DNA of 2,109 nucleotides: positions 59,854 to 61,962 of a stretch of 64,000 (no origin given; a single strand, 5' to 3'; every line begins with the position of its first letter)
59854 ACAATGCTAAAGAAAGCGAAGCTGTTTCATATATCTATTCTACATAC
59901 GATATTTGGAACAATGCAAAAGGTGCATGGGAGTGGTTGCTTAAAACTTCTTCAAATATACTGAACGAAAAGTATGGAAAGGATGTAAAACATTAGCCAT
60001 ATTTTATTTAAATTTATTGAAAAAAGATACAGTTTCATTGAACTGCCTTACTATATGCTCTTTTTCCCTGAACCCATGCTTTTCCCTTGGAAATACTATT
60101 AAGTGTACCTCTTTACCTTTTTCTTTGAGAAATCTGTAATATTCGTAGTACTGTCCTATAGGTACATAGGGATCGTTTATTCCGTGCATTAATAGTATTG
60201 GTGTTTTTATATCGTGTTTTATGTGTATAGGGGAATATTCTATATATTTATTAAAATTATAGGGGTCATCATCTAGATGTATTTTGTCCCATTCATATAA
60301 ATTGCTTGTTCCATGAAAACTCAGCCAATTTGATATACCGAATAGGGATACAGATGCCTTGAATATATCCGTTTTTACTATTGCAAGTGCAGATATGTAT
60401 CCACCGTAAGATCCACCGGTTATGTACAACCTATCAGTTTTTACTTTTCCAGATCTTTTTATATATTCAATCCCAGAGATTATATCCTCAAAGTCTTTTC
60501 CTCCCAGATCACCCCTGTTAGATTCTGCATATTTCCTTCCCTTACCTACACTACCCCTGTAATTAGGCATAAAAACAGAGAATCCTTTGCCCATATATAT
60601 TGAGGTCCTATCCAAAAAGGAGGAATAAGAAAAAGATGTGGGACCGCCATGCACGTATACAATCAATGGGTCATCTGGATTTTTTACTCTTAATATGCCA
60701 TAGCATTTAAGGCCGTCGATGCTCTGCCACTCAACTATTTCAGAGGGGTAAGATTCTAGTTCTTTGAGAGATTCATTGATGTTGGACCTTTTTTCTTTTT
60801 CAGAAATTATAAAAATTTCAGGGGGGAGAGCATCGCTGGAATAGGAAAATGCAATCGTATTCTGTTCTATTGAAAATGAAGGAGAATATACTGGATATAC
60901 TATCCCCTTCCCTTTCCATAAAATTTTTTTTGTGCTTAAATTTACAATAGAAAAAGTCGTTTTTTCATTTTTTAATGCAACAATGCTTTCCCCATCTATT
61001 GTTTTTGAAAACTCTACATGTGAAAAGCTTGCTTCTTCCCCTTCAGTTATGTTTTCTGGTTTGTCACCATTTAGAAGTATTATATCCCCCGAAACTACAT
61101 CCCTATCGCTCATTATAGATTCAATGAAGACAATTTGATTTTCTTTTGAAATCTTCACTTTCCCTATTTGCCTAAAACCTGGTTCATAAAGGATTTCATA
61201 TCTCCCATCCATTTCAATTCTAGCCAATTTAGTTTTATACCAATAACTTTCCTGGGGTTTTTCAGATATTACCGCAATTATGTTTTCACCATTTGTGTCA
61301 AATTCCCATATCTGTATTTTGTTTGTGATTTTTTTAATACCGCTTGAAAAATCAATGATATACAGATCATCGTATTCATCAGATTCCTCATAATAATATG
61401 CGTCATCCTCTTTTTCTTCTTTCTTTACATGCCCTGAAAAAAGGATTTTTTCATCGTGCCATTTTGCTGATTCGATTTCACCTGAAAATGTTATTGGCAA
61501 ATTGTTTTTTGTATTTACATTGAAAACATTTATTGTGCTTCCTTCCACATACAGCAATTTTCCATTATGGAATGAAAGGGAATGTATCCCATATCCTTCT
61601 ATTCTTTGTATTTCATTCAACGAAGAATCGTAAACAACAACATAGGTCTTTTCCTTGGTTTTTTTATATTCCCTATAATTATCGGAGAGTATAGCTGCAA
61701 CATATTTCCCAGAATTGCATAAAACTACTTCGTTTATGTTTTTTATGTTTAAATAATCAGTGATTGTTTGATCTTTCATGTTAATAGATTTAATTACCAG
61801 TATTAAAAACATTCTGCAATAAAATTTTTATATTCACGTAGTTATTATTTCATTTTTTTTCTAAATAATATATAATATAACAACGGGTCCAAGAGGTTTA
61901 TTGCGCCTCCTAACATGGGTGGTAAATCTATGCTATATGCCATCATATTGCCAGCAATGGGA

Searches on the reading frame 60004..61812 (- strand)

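Call 73: search_protein_families(library=pfam, proteins=[window:60004-61812:-], max_evalue=0.0001)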
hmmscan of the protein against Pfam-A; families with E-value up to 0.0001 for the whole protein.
window:60004-61812:- (602 aa): 7 families
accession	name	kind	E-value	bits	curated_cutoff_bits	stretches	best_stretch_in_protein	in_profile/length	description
PF00326.27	Peptidase_S9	-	1.4e-45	155.8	22.6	1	402-600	6-208/213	Prolyl oligopeptidase family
PF01738.24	DLH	-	1.8e-10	41.2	21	1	408-587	39-194/217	Dienelactone hydrolase family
PF20434.5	BD-FAE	-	3.1e-07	30.6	26.8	1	381-555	13-208/215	BD-FAE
PF00561.26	Abhydrolase_1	-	1.2e-06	28.8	25.8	0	382-490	1-100/245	alpha/beta hydrolase fold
PF12146.15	Hydrolase_4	-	1.7e-05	24.7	27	0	533-572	188-227/239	Serine aminopeptidase, S33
PF02129.25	Peptidase_S15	-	1.9e-05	24.9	23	0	525-574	213-256/262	X-Pro dipeptidyl-peptidase (S15 family)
PF11144.14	DUF2920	-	8.5e-05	22.3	24.7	0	443-477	168-203/400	Protein of unknown function (DUF2920)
